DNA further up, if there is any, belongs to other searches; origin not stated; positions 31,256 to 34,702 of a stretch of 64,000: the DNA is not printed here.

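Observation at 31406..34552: Wzy_C (O-antigen ligase/polymerase) fused to an ArnT/PMT-like GT39 domain in one 1048-aa membrane protein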

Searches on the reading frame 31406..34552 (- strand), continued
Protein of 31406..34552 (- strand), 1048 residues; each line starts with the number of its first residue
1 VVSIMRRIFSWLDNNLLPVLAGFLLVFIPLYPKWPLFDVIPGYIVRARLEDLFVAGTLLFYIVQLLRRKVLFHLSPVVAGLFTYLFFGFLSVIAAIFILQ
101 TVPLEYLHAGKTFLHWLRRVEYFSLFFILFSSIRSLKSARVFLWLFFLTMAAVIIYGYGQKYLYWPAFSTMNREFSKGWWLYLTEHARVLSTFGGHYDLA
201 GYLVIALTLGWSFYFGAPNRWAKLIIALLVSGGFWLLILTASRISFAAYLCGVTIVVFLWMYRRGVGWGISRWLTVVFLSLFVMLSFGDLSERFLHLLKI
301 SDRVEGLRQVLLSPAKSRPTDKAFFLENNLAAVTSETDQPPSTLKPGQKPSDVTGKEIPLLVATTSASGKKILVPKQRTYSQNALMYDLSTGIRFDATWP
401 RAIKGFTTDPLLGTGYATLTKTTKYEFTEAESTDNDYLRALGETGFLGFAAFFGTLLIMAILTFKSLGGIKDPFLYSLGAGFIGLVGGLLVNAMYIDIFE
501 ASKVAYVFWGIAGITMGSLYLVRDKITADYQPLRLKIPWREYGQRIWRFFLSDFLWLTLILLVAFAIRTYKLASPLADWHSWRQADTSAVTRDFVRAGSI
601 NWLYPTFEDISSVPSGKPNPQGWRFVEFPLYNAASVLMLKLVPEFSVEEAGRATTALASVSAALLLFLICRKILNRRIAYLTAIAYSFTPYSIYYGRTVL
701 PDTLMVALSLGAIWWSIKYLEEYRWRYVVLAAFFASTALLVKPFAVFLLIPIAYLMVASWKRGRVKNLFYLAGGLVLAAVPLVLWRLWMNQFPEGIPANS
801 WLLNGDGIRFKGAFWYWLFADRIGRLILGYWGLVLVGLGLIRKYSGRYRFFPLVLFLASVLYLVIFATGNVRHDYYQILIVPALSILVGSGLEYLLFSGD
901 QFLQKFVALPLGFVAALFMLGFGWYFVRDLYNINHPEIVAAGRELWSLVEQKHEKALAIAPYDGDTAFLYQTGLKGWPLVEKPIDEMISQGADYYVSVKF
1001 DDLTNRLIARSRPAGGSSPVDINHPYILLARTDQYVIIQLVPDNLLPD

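Call 14: search_solved_structures(query=A1, max_evalue=10, show_alignments=4)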
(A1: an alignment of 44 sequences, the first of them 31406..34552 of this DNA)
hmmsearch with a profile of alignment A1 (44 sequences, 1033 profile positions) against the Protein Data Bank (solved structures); distinct sequences matched with E-value up to 10: 0.
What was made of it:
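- Tried and rejected: Sequence search of the family profile against the PDB gave 0 hits even at E<=10 (call 14), so structural comparison was needed.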

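Call 19: find_related_loci(query=A1, collection=genome_contigs, flank=10000)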
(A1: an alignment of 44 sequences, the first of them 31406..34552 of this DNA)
Query A1 (1048 aa) in genome_contigs; peptide patterns used: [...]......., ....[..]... (x = any residue, [..] = any of these).
599 stretches matched a pattern (row limit reached: there are more); 564 encode a relative of the query (tblastn E <= 1e-3); the best 80 are kept; 79 distinct loci.
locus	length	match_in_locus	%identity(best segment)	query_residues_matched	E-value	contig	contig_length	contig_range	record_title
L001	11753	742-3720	60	2-1042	0e+0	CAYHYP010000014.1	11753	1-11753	MAG TPA_asm: uncultured Gammaproteobacteria bacterium isolate ERP119705_co16_27 genome assembly, contig: NODE_4374_lengt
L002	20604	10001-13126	60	5-1047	0e+0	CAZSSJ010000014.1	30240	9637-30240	MAG TPA_asm: uncultured Gammaproteobacteria bacterium isolate SRP050083_co1_3 genome assembly, contig: NODE_521_length_3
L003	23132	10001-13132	57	5-1048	0e+0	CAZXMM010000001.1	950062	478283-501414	MAG TPA_asm: uncultured Gammaproteobacteria bacterium isolate SRP173033_co1_283 genome assembly, contig: NODE_1_length_9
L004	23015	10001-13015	60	2-1040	0e+0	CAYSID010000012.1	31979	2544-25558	MAG TPA_asm: uncultured Gammaproteobacteria bacterium isolate binchicken_co107_25 genome assembly, contig: NODE_3504_len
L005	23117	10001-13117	54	1-1048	0e+0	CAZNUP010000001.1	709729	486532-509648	MAG TPA_asm: uncultured Gammaproteobacteria bacterium isolate SRP292972_co3_34 genome assembly, contig: NODE_7_length_70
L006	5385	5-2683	61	158-1047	0e+0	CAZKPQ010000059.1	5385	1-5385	MAG TPA_asm: uncultured Gammaproteobacteria bacterium isolate SRP173033_co3_47 genome assembly, contig: NODE_23322_lengt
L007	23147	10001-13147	51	5-1047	0e+0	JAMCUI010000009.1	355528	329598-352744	MAG: Patescibacteria group bacterium isolate FK_Sedi_A_Bin.134 NODE_13_length_355528_cov_13.8818, whole genome shotgun s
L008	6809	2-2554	61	187-1047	0e+0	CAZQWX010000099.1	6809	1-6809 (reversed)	MAG TPA_asm: uncultured Gammaproteobacteria bacterium isolate SRP271791_co1_54 genome assembly, contig: k141_331108, who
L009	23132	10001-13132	50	1-1048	0e+0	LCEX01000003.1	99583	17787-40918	MAG: Candidatus Gottesmanbacteria bacterium GW2011_GWC1_43_10 UV55_C0003, whole genome shotgun sequence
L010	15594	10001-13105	52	5-1047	0e+0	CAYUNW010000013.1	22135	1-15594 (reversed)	MAG TPA_asm: uncultured Gammaproteobacteria bacterium isolate binchicken_co274_42 genome assembly, contig: NODE_6056_len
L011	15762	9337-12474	51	5-1047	0e+0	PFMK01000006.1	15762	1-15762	MAG: Candidatus Gottesmanbacteria bacterium CG_4_10_14_0_8_um_filter_37_24 CG_4_10_14_0.8_um_filter_scaffold_2038_c, who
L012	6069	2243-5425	50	5-1048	0e+0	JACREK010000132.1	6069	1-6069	MAG: Candidatus Gottesmanbacteria bacterium isolate NC_groundwater_1697_Pr3_B-0.1um_39_16 SR-2_scaffold_141_2546941, who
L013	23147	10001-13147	50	5-1046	0e+0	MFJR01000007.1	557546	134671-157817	MAG: Candidatus Gottesmanbacteria bacterium RIFCSPLOWO2_01_FULL_39_12b rifcsplowo2_01_scaffold_21, whole genome shotgun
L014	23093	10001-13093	50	5-1047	0e+0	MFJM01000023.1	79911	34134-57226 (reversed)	MAG: Candidatus Gottesmanbacteria bacterium RIFCSPHIGHO2_02_FULL_39_14 rifcsphigho2_02_scaffold_251, whole genome shotgu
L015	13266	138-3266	50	2-1047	0e+0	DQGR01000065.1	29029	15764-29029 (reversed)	MAG TPA_asm: Patescibacteria group bacterium isolate UBA10118 contig_1889, whole genome shotgun sequence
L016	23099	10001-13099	50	3-1048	0e+0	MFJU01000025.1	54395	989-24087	MAG: Candidatus Gottesmanbacteria bacterium RIFCSPLOWO2_01_FULL_42_22 rifcsplowo2_01_scaffold_3435, whole genome shotgun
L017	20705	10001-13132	51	2-1048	0e+0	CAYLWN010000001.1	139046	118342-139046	MAG TPA_asm: uncultured Gammaproteobacteria bacterium isolate SRP050083_co1_444 genome assembly, contig: NODE_11_length_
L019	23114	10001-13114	49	3-1048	0e+0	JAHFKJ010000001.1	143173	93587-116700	MAG: Candidatus Gottesmanbacteria bacterium isolate nzgw407 NODE_132_length_143174_cov_4.151902, whole genome shotgun se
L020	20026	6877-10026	61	2-1048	0e+0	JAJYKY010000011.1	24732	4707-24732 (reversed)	MAG: bacterium isolate DBS2-1.bin56 NODE_3504_length_24732_cov_6.585125, whole genome shotgun sequence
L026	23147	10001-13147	42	7-1044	0e+0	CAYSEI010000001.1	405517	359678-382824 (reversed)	MAG TPA_asm: uncultured Pseudomonadales bacterium isolate SRP141376_co2_362 genome assembly, contig: NODE_9_length_40551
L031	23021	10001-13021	49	28-1048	0e+0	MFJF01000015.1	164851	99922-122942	MAG: Candidatus Gottesmanbacteria bacterium RIFCSPHIGHO2_01_FULL_40_15 rifcsphigho2_01_scaffold_256, whole genome shotgu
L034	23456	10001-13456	37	3-1048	0e+0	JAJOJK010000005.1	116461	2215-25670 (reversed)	MAG: Candidatus Woesebacteria bacterium isolate S5C87 S5CNODE_21_length_116461_cov_5.286485, whole genome shotgun sequen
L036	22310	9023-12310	38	5-1048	0e+0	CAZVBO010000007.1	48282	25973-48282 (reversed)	MAG TPA_asm: uncultured Pseudomonadales bacterium isolate SRP304446_co1_134 genome assembly, contig: NODE_475_length_482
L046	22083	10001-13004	51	6-1044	3e-151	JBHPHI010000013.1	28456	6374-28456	Patescibacteria group bacterium isolate SAG AM-311-P01 NODE_13_length_28456_cov_32.491814, whole genome shotgun sequence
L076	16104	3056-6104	46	6-1044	0e+0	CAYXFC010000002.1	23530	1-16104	MAG TPA_asm: uncultured Pseudomonadales bacterium isolate binchicken_co387_139 genome assembly, contig: NODE_1918_length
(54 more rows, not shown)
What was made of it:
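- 32795..32821 (-): Loop-1 acidic motif '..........', from D578 (32821-32819) to D586 (32797-32795). D586 lines up with EcArnT D31 just after TM1. This motif was specific enough to retrieve 564 loci (call 19).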

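Call 30: search_protein_representatives(protein=window:31406-34552:-)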
Query: 1048 residues. Proteins with E-value up to 0.001 (for the whole library): 2768; up to 1e-10: 1171; up to 1e-30: 403. The best 150 are listed.
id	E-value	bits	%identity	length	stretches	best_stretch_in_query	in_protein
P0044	0.0e+00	1300.1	57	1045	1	5-1047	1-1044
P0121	4.8e-257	872.4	52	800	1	248-1047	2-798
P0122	2.0e-231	787.6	45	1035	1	5-1042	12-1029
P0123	3.1e-141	489.0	58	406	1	5-415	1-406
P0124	6.2e-139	481.3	48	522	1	10-523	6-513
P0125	3.9e-133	462.1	46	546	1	5-517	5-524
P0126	2.8e-132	459.3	50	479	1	557-1008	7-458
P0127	4.4e-127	442.1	58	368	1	674-1047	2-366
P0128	7.1e-127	441.4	46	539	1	21-516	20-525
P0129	2.6e-123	429.6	50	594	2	5-303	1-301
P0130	6.7e-121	421.6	49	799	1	540-999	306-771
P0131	1.6e-120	420.4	45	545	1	6-527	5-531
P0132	4.5e-120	418.9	47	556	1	9-513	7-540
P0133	3.1e-118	412.8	45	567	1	2-518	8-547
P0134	9.7e-116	404.6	43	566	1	6-519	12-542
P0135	1.2e-113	397.6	47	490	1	554-1002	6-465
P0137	5.4e-112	392.2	44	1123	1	5-522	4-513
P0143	2.7e-109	383.2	44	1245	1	6-551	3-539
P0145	1.5e-108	380.7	43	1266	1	2-526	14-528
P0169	5.2e-98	345.8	37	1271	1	5-791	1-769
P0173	1.3e-96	341.2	36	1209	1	4-717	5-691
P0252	1.7e-71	258.1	38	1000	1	5-522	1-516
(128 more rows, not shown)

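Call 31: search_protein_families(library=pfam, proteins=[P0124, P0126, P0130, P0137, P0143, P0145, P0169, P0173, P0135, P0125], max_evalue=0.01)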
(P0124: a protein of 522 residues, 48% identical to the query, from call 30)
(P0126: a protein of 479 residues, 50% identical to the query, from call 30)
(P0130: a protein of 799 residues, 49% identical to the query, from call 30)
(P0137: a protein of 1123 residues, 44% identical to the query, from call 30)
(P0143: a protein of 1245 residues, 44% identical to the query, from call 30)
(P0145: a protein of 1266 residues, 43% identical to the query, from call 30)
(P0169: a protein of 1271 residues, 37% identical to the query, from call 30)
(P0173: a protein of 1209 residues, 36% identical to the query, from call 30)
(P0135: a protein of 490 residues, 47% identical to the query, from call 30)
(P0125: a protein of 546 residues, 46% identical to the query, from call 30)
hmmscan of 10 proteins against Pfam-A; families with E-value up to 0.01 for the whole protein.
P0124 (522 aa): 1 family
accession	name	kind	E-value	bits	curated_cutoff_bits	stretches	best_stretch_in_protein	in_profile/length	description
PF04932.20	Wzy_C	-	4.3e-07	30.3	31.7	1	229-443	6-149/149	O-Antigen ligase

P0126 (479 aa): 2 families
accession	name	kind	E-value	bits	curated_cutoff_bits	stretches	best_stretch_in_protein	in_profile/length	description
PF13231.12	PMT_2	-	9.7e-18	65.3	26.1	1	78-235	4-160/160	Dolichyl-phosphate-mannose-protein mannosyltransferase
PF02366.24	PMT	-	2.5e-05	24.4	22.7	1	74-206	59-197/245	Dolichyl-phosphate-mannose-protein mannosyltransferase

P0130 (799 aa): 7 families
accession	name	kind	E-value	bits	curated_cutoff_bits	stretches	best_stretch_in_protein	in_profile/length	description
PF00535.33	Glycos_transf_2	-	4e-24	85.9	23.3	1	5-131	1-124/168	Glycosyl transferase family 2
PF13641.12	Glyco_tranf_2_3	-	2.7e-15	57.4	27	1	4-234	3-213/230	Glycosyltransferase like family 2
PF13231.12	PMT_2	-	4.3e-08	34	26.1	1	396-561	5-160/160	Dolichyl-phosphate-mannose-protein mannosyltransferase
PF13632.12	Glyco_trans_2_3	-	2.9e-07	30.9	27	1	88-281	1-172/198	Glycosyl transferase family group 2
PF02366.24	PMT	-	2.5e-05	24.4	22.7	1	391-534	59-197/245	Dolichyl-phosphate-mannose-protein mannosyltransferase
PF10111.15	Glyco_tranf_2_2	-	2.8e-05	24.2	27.3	1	30-107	27-103/276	Glycosyltransferase like family 2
PF13712.12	Glyco_tranf_2_5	-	0.00095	19.4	27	0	61-121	29-93/210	Glycosyltransferase like family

P0137 (1123 aa): 1 family
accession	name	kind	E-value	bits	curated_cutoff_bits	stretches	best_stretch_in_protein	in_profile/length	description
PF04932.20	Wzy_C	-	7.1e-07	29.6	31.7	1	232-445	7-149/149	O-Antigen ligase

P0143 (1245 aa): 0 families

P0145 (1266 aa): 2 families
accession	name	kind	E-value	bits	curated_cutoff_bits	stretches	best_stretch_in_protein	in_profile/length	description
PF00149.33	Metallophos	-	5.2e-06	27.5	21.5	1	976-1107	20-143/191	Calcineurin-like phosphoesterase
PF04932.20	Wzy_C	-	1.6e-05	25.2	31.7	1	241-456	3-149/149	O-Antigen ligase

P0169 (1271 aa): 1 family
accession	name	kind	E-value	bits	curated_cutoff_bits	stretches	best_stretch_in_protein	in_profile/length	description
PF04932.20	Wzy_C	-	4.1e-09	36.8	31.7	1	233-436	5-149/149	O-Antigen ligase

P0173 (1209 aa): 1 family
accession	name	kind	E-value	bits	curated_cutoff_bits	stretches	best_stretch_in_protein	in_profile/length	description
PF04932.20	Wzy_C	-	1.8e-06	28.2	31.7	1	235-449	3-149/149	O-Antigen ligase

P0135 (490 aa): 2 families
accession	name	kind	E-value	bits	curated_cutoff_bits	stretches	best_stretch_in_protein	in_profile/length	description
PF13231.12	PMT_2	-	1.2e-12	48.7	26.1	1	80-244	4-160/160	Dolichyl-phosphate-mannose-protein mannosyltransferase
PF02366.24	PMT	-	2.9e-10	40.6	22.7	1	92-239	75-228/245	Dolichyl-phosphate-mannose-protein mannosyltransferase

P0125 (546 aa): 1 family
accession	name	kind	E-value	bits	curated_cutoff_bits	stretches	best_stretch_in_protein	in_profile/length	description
PF04932.20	Wzy_C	-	9.6e-08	32.4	31.7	1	397-459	80-148/149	O-Antigen ligase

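Call 32: find_encoding_contigs(protein=P0126, flank=8000, max_places=4)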
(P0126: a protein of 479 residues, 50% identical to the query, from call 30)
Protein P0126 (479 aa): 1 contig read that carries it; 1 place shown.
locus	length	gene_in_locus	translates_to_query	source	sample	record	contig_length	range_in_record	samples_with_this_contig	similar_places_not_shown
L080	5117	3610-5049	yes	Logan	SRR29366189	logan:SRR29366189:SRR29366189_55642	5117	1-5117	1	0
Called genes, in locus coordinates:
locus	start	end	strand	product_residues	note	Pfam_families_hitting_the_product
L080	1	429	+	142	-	?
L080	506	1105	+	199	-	PF00132:Hexapep, PF14602:Hexapep_2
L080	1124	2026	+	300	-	PF00535:Glycos_transf_2, PF10111:Glyco_tranf_2_2 (weak), PF13641:Glyco_tranf_2_3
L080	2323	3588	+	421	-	PF04932:Wzy_C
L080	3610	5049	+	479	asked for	PF13231:PMT_2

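Call 39: predict_structure(alignment_id=A1)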
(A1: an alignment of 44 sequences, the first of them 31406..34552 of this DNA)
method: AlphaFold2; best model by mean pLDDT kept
length: 1048 residues; sequences in the alignment: 44
mean_pLDDT: 79.5   pTM: 0.63
mean pLDDT of the five models: 79.5, 79.5, 77.5, 77.1, 76.8
residues with pLDDT >= 90: 434; 70-90: 353; 50-70: 138; < 50: 123
segments of 3 or more residues with pLDDT < 50: 169-192, 288-354, 429-435, 795-810
pLDDT, mean of each block of 10 residues (from residue 1): 83 88 89 60 61 88 87 86 91 86 78 82 91 93 95 84 59 38 41 63 93 94 94 86 83 95 90 91 67 46 47 42 36 34 38 51 63 64 60 66 80 69 52 49 83 92 95 95 94 68 82 95 94 84 83 91 90 78 86 89 84 70 75 93 88 95 97 94 95 89 94 96 94 95 90 91 81 92 82 49 42 71 89 92 89 94 69 69 96 82 72 92 83 84 88 87 87 91 90 93 93 70 81 94 86
secondary structure, 60 per line:
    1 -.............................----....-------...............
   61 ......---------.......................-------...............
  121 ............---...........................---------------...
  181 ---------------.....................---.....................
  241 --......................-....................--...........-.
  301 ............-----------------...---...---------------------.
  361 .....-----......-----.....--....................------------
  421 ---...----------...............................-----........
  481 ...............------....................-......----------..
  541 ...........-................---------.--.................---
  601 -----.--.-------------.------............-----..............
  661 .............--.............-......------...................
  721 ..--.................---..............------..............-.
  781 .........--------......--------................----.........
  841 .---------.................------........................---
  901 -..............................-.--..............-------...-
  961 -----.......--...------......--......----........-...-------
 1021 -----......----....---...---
elements in order (helices of 4 or more, strands of 3 or more residues): H2-30 E35-38 E46-48 H49-66 H76-98 H106-132 H136-162 H196-216 H220-240 H243-264 H266-285 H288-298 H300-312 E360-365 E371-376 H382-386 H389-408 H437-467 H473-495 H502-521 H523-528 H539-551 H553-568 H581-597 H630-641 H647-673 H676-688 H690-695 H702-722 H725-741 H745-758 H765-778 H780-789 H798-803 H812-827 H832-841 H851-867 H874-897 H902-931 H936-949 E957-959 H966-972 E975-977 H984-989 E992-997 H1002-1009 E1011-1013 E1026-1031 E1036-1039
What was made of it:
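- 31409..31759 (-): Soluble alpha/beta tail, residues 932-1048, comparable in position to ArnT's C-terminal periplasmic domain. AF2 call 39, pLDDT 81-94.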
